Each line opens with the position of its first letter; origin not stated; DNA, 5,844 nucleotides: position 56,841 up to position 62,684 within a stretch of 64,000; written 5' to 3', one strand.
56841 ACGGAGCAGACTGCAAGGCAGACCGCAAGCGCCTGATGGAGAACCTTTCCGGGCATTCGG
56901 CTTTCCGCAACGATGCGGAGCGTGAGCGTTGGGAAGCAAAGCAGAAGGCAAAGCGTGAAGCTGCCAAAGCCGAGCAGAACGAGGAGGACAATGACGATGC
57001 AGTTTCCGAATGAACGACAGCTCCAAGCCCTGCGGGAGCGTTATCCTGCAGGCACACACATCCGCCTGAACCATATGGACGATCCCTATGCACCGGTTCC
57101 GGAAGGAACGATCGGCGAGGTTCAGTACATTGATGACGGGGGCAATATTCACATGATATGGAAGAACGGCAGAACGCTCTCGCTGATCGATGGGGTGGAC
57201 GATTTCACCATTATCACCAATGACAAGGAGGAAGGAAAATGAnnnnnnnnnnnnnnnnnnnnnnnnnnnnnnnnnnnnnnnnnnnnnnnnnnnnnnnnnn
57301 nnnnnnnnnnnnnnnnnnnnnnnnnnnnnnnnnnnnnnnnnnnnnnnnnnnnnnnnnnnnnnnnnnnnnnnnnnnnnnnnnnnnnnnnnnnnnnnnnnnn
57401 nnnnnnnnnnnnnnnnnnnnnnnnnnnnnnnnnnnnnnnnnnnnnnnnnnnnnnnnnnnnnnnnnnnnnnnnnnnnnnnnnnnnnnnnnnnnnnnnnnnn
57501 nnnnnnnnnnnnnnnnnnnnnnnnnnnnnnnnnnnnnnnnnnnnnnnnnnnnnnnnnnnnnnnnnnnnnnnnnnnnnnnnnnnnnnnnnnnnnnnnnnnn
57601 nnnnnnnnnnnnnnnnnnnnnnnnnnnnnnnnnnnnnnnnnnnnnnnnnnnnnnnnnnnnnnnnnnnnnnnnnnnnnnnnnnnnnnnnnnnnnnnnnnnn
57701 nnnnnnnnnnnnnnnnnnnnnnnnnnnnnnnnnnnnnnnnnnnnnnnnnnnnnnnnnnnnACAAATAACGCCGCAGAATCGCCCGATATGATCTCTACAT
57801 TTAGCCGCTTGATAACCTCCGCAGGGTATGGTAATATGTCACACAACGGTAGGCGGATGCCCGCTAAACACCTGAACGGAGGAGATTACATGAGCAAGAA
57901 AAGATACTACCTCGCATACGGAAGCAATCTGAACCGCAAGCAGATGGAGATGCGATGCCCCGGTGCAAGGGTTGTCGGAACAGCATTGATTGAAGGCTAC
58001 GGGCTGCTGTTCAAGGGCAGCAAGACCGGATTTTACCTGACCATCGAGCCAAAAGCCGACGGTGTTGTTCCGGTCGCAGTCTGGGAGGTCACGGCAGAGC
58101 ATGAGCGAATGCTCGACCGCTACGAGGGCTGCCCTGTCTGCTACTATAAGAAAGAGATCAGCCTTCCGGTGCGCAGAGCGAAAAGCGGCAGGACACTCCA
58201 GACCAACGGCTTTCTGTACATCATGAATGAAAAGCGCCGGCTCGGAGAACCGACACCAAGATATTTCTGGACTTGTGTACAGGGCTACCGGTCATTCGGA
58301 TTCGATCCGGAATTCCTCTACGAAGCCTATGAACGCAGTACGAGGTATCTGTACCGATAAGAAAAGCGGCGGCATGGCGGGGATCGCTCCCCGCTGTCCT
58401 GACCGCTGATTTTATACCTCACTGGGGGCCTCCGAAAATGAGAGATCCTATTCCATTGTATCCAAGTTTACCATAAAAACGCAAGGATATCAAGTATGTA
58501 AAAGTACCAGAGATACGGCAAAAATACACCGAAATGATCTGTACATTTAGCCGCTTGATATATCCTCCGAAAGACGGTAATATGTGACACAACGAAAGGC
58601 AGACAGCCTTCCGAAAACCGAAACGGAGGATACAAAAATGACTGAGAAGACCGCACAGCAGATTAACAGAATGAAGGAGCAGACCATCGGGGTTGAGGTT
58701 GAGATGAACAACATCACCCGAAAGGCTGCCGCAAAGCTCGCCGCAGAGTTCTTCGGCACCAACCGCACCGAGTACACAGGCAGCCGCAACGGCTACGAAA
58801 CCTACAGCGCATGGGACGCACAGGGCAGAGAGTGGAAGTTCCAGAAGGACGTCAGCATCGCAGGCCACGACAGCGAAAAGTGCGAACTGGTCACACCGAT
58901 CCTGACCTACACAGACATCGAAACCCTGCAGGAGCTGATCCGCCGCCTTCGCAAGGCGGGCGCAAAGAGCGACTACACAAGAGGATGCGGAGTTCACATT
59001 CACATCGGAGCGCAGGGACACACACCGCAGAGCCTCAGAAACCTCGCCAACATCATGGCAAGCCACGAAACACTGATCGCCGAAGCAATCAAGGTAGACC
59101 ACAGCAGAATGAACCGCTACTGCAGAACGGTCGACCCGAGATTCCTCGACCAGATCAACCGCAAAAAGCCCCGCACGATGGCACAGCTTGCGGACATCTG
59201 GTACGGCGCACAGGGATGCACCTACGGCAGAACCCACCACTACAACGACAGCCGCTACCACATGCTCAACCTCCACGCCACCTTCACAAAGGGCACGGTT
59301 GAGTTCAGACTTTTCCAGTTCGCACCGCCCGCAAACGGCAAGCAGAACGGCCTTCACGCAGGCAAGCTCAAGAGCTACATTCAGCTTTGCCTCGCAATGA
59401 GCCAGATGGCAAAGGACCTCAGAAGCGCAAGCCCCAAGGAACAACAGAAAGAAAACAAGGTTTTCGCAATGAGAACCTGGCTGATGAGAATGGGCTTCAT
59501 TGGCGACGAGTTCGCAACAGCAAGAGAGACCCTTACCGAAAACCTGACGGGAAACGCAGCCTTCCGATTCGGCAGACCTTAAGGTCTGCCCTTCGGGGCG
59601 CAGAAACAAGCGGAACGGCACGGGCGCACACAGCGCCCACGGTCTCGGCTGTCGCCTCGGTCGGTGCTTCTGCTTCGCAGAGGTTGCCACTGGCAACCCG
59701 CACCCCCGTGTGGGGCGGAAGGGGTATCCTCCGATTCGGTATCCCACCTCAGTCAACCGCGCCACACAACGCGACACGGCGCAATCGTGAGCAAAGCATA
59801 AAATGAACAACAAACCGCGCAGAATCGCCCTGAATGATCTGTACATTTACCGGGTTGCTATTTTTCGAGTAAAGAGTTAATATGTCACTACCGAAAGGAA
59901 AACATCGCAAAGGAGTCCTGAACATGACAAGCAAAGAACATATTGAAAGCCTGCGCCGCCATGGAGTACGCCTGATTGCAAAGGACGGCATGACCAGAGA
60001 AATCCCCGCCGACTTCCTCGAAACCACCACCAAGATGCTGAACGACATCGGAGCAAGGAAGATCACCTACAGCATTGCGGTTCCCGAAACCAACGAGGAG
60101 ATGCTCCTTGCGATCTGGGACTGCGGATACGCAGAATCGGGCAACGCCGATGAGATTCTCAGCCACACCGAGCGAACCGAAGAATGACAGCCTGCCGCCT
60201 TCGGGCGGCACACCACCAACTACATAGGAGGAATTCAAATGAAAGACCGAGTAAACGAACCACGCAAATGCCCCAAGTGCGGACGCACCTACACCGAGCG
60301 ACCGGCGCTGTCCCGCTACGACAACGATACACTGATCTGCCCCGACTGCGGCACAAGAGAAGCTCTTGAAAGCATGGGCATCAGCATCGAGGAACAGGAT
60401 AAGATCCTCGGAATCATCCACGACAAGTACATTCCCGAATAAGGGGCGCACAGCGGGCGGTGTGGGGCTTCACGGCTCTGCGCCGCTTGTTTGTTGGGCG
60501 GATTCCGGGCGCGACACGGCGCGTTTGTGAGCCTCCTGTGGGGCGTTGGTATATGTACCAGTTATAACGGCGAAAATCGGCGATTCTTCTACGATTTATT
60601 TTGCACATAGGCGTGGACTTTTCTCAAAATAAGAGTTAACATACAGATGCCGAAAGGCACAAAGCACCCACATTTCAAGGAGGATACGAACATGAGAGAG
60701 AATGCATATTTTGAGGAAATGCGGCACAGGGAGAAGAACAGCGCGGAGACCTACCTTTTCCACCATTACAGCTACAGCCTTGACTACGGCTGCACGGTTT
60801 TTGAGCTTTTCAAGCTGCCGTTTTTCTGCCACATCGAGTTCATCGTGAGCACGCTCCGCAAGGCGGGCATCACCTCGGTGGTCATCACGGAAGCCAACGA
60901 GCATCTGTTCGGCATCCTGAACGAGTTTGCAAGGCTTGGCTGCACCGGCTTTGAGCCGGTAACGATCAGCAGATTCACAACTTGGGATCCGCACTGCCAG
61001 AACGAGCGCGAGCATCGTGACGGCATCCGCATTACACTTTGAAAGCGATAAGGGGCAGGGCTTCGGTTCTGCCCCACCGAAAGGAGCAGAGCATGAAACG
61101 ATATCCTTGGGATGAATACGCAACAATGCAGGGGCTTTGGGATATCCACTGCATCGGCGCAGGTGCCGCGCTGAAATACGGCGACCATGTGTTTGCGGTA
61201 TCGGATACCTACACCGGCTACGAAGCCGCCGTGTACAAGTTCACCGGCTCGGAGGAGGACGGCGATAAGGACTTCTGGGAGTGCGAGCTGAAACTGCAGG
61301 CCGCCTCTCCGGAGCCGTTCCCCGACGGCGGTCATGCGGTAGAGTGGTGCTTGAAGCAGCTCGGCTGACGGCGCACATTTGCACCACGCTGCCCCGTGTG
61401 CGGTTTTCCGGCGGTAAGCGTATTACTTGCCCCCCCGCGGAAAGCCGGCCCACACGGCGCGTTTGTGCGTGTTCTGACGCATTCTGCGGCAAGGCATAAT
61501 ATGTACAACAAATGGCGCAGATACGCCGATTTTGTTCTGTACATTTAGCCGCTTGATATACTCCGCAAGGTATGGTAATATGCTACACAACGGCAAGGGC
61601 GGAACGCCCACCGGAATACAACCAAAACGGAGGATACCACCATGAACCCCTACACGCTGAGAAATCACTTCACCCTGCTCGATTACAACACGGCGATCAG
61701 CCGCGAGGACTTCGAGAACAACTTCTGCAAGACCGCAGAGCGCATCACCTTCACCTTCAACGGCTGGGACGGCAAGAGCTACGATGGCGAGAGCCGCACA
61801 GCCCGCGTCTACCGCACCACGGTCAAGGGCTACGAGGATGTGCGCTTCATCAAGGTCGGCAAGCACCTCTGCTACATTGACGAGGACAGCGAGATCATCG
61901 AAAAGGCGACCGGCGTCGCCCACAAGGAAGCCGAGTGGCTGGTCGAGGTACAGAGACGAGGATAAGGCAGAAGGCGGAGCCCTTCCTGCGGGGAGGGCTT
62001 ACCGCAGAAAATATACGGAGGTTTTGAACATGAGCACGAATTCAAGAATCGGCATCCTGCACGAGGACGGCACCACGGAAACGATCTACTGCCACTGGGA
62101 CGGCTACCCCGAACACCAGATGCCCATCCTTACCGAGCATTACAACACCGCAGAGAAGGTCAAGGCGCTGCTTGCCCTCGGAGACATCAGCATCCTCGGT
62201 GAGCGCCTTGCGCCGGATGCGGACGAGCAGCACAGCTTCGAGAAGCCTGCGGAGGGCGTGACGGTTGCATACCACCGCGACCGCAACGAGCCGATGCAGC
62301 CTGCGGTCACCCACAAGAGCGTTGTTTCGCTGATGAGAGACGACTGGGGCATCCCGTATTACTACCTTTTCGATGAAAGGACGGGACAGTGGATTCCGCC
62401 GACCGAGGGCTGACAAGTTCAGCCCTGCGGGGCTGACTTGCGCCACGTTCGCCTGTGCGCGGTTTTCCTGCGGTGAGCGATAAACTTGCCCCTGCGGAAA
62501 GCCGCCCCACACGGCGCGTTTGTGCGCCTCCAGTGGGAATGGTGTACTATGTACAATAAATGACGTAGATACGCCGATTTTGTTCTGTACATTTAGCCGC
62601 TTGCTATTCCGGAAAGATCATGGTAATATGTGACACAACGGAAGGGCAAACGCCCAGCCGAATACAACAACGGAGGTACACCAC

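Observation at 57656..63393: Conserved ~90-nt GC-rich imperfect palindromes between cassettes, with wobble-compatible covariation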

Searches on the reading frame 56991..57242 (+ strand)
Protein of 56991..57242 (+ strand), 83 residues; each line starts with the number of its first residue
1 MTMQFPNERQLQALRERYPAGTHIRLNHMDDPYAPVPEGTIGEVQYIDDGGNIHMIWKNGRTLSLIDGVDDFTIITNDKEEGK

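Call 9: search_protein_families(library=pfam, proteins=[window:56991-57242:+], max_evalue=0.01)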
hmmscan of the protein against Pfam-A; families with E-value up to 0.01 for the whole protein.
window:56991-57242:+ (83 aa): 1 family
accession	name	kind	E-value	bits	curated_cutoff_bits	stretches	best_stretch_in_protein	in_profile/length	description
PF14192.12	DUF4314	-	2.7e-26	91.7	27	1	8-75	2-69/69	Domain of unknown function (DUF4314)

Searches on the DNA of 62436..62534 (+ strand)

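Call 48: search_dna_similar(query=window:62436-62534:+, collection=phages, mode=distant, max_evalue=0.001, max_rows=40)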
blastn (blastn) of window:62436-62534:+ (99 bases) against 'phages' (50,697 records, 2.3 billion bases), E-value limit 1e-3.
No match.

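Call 49: search_dna_similar(query=window:62436-62534:+, collection=plasmids, mode=distant, max_evalue=0.001, max_rows=20)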
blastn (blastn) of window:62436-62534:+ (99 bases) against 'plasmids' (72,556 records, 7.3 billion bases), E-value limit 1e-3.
No match.
